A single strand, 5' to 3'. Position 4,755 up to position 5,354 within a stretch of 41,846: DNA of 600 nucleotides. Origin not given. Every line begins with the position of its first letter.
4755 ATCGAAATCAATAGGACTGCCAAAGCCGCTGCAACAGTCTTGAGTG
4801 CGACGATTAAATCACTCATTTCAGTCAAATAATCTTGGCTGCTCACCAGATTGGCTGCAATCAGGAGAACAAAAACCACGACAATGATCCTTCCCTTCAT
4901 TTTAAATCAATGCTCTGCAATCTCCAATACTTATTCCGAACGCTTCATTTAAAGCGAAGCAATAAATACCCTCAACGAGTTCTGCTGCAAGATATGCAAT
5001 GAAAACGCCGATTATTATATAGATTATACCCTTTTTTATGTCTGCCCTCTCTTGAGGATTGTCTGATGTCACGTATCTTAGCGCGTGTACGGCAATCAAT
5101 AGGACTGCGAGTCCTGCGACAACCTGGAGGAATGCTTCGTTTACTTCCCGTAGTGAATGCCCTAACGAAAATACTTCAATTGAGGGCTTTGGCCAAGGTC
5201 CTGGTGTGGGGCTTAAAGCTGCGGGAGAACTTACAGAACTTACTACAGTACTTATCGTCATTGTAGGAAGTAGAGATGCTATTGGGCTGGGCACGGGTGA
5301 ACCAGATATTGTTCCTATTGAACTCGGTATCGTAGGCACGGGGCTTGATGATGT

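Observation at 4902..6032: Pilin module fused to an extracellular head through a Pro/Thr stalk (candidate tip or minor pilin carrying an adhesin domain)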

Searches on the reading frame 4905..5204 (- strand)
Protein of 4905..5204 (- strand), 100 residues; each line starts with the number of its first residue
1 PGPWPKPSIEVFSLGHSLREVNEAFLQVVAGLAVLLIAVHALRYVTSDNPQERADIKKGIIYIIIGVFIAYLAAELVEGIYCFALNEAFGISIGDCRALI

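Call 11: find_homologous_proteins(query=window:4905-5204:-, max_evalue=0.001)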
Query seq(100 aa) (100 aa): 5 proteins with E <= 0.001 among 30 candidates.
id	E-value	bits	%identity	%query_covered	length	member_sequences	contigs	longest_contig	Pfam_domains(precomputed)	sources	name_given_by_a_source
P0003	5.3e-45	169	90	94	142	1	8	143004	PF18895.6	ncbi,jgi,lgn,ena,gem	-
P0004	7.9e-31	124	70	84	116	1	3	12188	PF18895.6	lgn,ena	-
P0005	3.3e-28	116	62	85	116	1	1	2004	PF18895.6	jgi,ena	jgi:undecaprenyl pyrophosphate phosphatase UppP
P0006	9.1e-28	114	66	83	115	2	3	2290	PF18895.6,PF04956.19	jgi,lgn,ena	-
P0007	3.3e-27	112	61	98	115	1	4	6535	PF18895.6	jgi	jgi:hypothetical protein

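Call 13: find_encoding_contigs(protein=P0003, flank=10000, max_places=8)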
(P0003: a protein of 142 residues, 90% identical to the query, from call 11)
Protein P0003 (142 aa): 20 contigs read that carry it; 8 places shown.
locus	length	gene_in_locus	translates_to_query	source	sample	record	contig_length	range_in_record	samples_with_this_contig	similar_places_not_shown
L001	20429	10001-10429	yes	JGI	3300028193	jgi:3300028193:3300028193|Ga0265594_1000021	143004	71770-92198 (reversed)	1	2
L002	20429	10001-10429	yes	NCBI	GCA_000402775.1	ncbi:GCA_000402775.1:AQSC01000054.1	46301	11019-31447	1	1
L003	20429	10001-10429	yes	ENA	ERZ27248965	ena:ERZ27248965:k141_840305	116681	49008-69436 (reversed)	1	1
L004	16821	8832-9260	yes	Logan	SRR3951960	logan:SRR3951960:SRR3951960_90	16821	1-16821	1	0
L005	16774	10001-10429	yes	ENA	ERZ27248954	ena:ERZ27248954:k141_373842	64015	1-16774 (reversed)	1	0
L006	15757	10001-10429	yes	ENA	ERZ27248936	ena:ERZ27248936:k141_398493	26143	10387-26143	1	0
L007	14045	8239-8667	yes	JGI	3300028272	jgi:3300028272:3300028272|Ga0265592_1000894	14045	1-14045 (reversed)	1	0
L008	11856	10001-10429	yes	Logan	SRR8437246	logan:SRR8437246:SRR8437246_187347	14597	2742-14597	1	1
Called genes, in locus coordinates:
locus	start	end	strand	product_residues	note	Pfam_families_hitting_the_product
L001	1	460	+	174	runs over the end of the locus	-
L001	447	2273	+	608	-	-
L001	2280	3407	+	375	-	-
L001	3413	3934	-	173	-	-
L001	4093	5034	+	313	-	PF12666:PrgI (weak), PF26593:TraC-like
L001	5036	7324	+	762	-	PF01935:DUF87, PF19044:P-loop_TraG, PF12846:AAA_10 (weak)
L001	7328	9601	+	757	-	PF04956:TrbC (weak), PF18895:T4SS_pilin (weak)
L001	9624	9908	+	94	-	PF18895:T4SS_pilin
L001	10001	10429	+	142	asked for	PF18895:T4SS_pilin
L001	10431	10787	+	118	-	PF18895:T4SS_pilin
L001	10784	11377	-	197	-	-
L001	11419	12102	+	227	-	PF13489:Methyltransf_23 (faint), PF08241:Methyltransf_11, PF13649:Methyltransf_25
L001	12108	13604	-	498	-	PF18490:tRNA_bind_4, PF00587:tRNA-synt_2b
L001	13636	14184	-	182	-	PF00571:CBS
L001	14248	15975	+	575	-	PF01702:TGT, PF14809:TGT_C1, PF14810:TGT_C2, PF01472:PUA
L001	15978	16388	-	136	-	PF12802:MarR_2 (weak), PF24034:DUF7343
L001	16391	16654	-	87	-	PF09851:SHOCT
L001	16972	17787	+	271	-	PF00456:Transketolase_N, PF13292:DXP_synthase_N, PF00676:E1_dh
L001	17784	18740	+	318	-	PF02779:Transket_pyr, PF02780:Transketolase_C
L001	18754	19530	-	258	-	PF00586:AIRS, PF02769:AIRS_C (weak)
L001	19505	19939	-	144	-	PF03692:CxxCxxCC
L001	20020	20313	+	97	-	-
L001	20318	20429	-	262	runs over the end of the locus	PF00733:Asn_synthase, PF02540:NAD_synthase, PF06508:QueC (weak)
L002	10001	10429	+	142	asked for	PF18895:T4SS_pilin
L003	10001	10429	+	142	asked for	PF18895:T4SS_pilin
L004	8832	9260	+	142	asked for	PF18895:T4SS_pilin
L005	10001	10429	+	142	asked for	PF18895:T4SS_pilin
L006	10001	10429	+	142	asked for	PF18895:T4SS_pilin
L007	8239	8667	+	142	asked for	PF18895:T4SS_pilin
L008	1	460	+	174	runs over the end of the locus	-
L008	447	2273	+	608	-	-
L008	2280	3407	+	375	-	-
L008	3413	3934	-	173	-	-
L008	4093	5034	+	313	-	PF12666:PrgI (weak), PF26593:TraC-like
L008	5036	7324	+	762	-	PF01935:DUF87, PF19044:P-loop_TraG, PF12846:AAA_10 (weak)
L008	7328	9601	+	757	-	PF04956:TrbC (weak), PF18895:T4SS_pilin (weak)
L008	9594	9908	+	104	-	PF18895:T4SS_pilin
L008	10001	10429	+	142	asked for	PF18895:T4SS_pilin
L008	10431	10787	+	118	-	PF18895:T4SS_pilin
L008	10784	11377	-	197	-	-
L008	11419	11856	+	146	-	?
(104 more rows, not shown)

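Call 32: find_encoding_contigs(protein=P0004, flank=10000, max_places=3)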
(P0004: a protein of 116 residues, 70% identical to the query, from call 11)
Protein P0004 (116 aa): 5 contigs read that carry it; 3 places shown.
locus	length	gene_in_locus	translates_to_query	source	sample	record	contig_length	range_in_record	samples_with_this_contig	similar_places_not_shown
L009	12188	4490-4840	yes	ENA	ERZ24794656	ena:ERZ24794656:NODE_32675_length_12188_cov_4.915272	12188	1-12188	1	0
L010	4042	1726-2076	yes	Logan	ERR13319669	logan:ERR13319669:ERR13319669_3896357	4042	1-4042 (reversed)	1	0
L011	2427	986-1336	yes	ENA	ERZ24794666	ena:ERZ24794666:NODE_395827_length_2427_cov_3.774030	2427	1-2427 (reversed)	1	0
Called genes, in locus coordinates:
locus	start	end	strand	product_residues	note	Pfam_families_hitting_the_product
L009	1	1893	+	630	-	?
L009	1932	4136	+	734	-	PF02412:TSP_3 (weak)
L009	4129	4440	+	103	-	PF18895:T4SS_pilin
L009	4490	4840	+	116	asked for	PF18895:T4SS_pilin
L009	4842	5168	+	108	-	PF18895:T4SS_pilin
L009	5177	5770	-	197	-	-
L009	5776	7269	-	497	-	PF18490:tRNA_bind_4, PF00587:tRNA-synt_2b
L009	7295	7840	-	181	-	PF00571:CBS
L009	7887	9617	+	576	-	PF01702:TGT, PF14809:TGT_C1 (weak), PF14810:TGT_C2, PF01472:PUA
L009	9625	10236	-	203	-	-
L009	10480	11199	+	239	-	PF00456:Transketolase_N, PF13292:DXP_synthase_N (weak)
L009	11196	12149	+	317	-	PF02779:Transket_pyr, PF02780:Transketolase_C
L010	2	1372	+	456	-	?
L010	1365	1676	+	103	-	PF18895:T4SS_pilin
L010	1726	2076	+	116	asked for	PF18895:T4SS_pilin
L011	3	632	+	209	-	?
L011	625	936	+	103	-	PF18895:T4SS_pilin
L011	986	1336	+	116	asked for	PF18895:T4SS_pilin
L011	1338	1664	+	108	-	PF18895:T4SS_pilin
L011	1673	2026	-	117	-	-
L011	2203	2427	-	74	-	?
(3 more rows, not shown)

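Call 36: find_related_loci(query=A5, collection=genome_contigs, flank=10000)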
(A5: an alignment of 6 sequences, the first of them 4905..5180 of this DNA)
Query A5 (92 aa) in genome_contigs; peptide patterns used: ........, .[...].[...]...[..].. (x = any residue, [..] = any of these).
345 stretches matched a pattern; 2 encode a relative of the query (tblastn E <= 1e-3); 2 distinct loci.
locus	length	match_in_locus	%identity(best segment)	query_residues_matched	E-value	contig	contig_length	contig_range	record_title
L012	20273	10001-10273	91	2-92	8e-44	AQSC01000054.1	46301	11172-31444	Euryarchaeota archaeon SCGC AAA252-I15 A252I15DRAFT_contig_7_0.8_C, whole genome shotgun sequence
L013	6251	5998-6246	66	10-92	8e-32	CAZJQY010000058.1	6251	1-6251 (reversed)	MAG TPA_asm: uncultured archaeon isolate binchicken_co387_627 genome assembly, contig: NODE_17980_length_6251_cov_5.0871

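Call 43: search_protein_representatives(alignment_id=A4)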
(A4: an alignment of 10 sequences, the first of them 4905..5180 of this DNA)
Query: 10 sequences, 111 profile positions. Proteins with E-value up to 0.001 (for the whole library): 10622; up to 1e-10: 478; up to 1e-30: 27. The best 150 are listed.
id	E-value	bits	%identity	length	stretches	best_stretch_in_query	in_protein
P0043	1.5e-123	420.8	-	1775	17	18-92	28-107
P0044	3.0e-99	342.6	-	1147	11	20-90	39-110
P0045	1.6e-87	304.8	-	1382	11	26-92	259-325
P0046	4.1e-85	297.1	-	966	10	15-93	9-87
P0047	6.5e-85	296.4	-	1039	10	33-103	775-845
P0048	5.6e-74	261.2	-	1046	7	33-93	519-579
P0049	7.6e-69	244.7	-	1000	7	33-95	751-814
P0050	3.0e-66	236.3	-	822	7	33-90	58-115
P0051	4.3e-66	235.8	-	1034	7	33-93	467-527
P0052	7.3e-63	225.4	-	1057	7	36-92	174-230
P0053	4.4e-62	222.9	-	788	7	33-93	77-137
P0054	3.6e-59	213.5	-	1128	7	35-89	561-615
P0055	4.1e-59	213.3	-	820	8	31-94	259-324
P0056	6.7e-56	203.0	-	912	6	37-95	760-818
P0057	2.9e-52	191.3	-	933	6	24-100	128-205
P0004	7.8e-42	157.7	-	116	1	8-110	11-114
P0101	7.7e-21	90.1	-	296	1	9-100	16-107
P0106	2.2e-20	88.7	-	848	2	7-95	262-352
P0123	2.7e-18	81.9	-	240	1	20-103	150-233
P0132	3.2e-17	78.5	-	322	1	18-99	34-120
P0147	3.0e-16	75.3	-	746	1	8-93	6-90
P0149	3.2e-16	75.2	-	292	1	12-99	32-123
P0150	3.2e-16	75.2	-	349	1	27-100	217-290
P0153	4.9e-16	74.6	-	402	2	24-94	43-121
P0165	1.3e-15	73.2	-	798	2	37-93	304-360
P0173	3.0e-15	72.1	-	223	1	23-95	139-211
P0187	7.4e-15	70.8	-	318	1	5-94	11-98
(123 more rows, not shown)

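Call 46: search_protein_families(library=pfam, proteins=[P0106, P0147, P0165, P0150, P0173, P0123, P0153, P0101, P0132, P0187], max_evalue=0.01)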
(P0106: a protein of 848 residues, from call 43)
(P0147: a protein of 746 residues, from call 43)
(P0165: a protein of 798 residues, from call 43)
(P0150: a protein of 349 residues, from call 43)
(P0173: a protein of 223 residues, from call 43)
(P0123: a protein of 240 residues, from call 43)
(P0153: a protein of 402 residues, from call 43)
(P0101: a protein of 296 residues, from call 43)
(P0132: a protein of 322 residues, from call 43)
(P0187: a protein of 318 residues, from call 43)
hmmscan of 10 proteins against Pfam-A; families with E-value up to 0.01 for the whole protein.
P0106 (848 aa): 1 family
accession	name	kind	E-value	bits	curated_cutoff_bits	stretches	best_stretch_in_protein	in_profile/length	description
PF18895.5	T4SS_pilin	-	2.8e-09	37.3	26.6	1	297-346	19-68/71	Type IV secretion system pilin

P0147 (746 aa): 1 family
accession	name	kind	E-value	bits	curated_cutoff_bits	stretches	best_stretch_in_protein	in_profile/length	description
PF18895.5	T4SS_pilin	-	4.2e-12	46.4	26.6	1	23-88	4-70/71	Type IV secretion system pilin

P0165 (798 aa): 1 family
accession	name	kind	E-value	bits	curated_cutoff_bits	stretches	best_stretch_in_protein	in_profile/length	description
PF18895.5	T4SS_pilin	-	2.7e-09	37.4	26.6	1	305-356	17-68/71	Type IV secretion system pilin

P0150 (349 aa): 2 families
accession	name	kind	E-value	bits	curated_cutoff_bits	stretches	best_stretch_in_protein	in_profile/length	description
PF18895.5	T4SS_pilin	-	3e-12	46.9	26.6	1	218-282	7-71/71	Type IV secretion system pilin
PF04956.18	TrbC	-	0.00015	22.4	27.9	1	217-280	38-96/98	TrbC/VIRB2 pilin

P0173 (223 aa): 2 families
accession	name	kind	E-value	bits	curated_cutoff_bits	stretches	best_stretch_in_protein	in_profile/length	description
PF18895.5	T4SS_pilin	-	1.7e-12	47.6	26.6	1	144-207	7-70/71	Type IV secretion system pilin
PF04956.18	TrbC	-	0.001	19.7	27.9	1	144-208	39-98/98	TrbC/VIRB2 pilin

P0123 (240 aa): 2 families
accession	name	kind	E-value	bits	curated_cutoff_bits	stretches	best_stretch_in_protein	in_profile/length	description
PF18895.5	T4SS_pilin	-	3.9e-10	40.1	26.6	1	159-222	8-71/71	Type IV secretion system pilin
PF13347.12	MFS_2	-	0.005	15.9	27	1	155-218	357-417/427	MFS/sugar transport protein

P0153 (402 aa): 2 families
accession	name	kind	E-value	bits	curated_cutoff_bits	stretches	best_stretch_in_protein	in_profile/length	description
PF18895.5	T4SS_pilin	-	1.4e-14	54.3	26.6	2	53-110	5-62/71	Type IV secretion system pilin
PF04956.18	TrbC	-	2.3e-08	34.6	27.9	1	22-110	14-89/98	TrbC/VIRB2 pilin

P0101 (296 aa): 2 families
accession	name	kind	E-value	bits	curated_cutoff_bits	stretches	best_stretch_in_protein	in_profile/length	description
PF18895.5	T4SS_pilin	-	8e-12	45.5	26.6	1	39-99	11-71/71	Type IV secretion system pilin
PF04956.18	TrbC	-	1.2e-05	25.9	27.9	1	3-98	4-97/98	TrbC/VIRB2 pilin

P0132 (322 aa): 2 families
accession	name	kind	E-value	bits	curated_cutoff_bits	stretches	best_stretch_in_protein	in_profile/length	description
PF18895.5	T4SS_pilin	-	9.4e-12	45.3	26.6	1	52-113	10-71/71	Type IV secretion system pilin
PF04956.18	TrbC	-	0.0012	19.5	27.9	1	11-111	12-96/98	TrbC/VIRB2 pilin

P0187 (318 aa): 2 families
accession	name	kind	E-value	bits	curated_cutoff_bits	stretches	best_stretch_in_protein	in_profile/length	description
PF18895.5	T4SS_pilin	-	2.6e-13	50.3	26.6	1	30-96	4-71/71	Type IV secretion system pilin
PF04956.18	TrbC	-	6.8e-06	26.7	27.9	1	12-95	14-97/98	TrbC/VIRB2 pilin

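Call 47: find_encoding_contigs(protein=P0173, flank=10000, max_places=3)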
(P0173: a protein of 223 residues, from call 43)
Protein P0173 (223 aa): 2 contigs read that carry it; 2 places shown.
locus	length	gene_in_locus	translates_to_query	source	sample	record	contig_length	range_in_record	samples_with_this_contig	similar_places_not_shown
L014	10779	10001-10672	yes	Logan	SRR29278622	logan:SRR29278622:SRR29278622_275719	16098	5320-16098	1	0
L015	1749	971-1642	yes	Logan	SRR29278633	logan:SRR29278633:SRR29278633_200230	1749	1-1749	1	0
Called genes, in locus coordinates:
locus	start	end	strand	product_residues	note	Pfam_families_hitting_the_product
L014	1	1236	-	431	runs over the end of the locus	PF00999:Na_H_Exchanger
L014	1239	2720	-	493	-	PF02386:TrkH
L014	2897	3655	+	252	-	PF03483:B3_4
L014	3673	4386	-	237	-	PF09685:MamF_MmsF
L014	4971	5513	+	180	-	-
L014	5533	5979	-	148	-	PF27404:MJ1491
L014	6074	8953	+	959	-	PF05496:RuvB_N (faint), PF13191:AAA_16 (faint), PF00004:AAA, PF00910:RNA_helicase (faint), PF07724:AAA_2 (faint), PF07728:AAA_5 (faint), PF17862:AAA_lid_3 (weak), PF00004:AAA, +2 more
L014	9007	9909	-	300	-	PF00294:PfkB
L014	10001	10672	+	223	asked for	PF18895:T4SS_pilin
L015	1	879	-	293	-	?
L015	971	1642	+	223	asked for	PF18895:T4SS_pilin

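Call 55: search_solved_structures(query=A4, max_evalue=10, show_alignments=2)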
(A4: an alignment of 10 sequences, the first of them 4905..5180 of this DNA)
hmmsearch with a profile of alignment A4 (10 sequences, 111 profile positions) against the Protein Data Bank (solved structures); distinct sequences matched with E-value up to 10: 2.
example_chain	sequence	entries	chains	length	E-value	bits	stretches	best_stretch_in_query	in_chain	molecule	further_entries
6lum_C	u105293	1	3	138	0.93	12.5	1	9-91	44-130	Succinate dehydrogenase subunit C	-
6n4n_C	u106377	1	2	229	6.4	9.8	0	21-53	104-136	Rosetta-designed danoprevir/NS3a complex reader 2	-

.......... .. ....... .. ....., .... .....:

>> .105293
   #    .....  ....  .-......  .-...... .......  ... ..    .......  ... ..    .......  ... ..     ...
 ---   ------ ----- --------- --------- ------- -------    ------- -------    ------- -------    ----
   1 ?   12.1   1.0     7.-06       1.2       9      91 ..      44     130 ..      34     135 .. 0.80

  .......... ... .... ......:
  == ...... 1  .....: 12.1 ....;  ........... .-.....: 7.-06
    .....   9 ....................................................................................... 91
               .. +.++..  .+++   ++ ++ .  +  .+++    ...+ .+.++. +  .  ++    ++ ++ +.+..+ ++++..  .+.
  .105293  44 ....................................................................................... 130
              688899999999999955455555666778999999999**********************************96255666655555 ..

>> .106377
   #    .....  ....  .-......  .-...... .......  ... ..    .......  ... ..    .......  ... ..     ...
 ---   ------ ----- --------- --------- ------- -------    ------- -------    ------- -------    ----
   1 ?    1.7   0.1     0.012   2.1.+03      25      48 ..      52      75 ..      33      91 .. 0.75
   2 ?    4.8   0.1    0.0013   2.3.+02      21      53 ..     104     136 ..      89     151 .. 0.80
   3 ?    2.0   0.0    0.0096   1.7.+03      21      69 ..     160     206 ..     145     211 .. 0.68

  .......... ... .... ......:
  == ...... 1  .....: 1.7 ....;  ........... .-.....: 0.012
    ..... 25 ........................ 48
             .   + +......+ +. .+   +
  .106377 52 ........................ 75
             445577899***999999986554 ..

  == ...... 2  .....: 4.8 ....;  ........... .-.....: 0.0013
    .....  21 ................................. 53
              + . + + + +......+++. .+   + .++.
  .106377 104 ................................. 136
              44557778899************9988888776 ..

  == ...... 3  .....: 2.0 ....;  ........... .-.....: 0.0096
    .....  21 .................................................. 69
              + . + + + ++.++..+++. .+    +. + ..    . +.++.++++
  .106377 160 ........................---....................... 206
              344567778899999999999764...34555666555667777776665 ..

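Call 59: predict_structure(alignment_id=A4)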
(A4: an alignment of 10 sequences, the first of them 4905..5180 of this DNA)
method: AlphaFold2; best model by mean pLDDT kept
length: 92 residues; sequences in the alignment: 10
mean_pLDDT: 82.4   pTM: 0.58
mean pLDDT of the five models: 82.4, 80.4, 79.5, 78.3, 78.0
residues with pLDDT >= 90: 34; 70-90: 43; 50-70: 13; < 50: 2
segments of 3 or more residues with pLDDT < 50: none
pLDDT, mean of each block of 10 residues (from residue 1): 56 81 91 93 92 91 86 83 73 59
secondary structure, 60 per line:
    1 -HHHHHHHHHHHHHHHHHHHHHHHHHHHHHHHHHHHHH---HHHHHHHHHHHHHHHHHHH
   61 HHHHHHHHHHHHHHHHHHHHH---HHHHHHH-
elements in order: H2-38 H42-81 H85-91
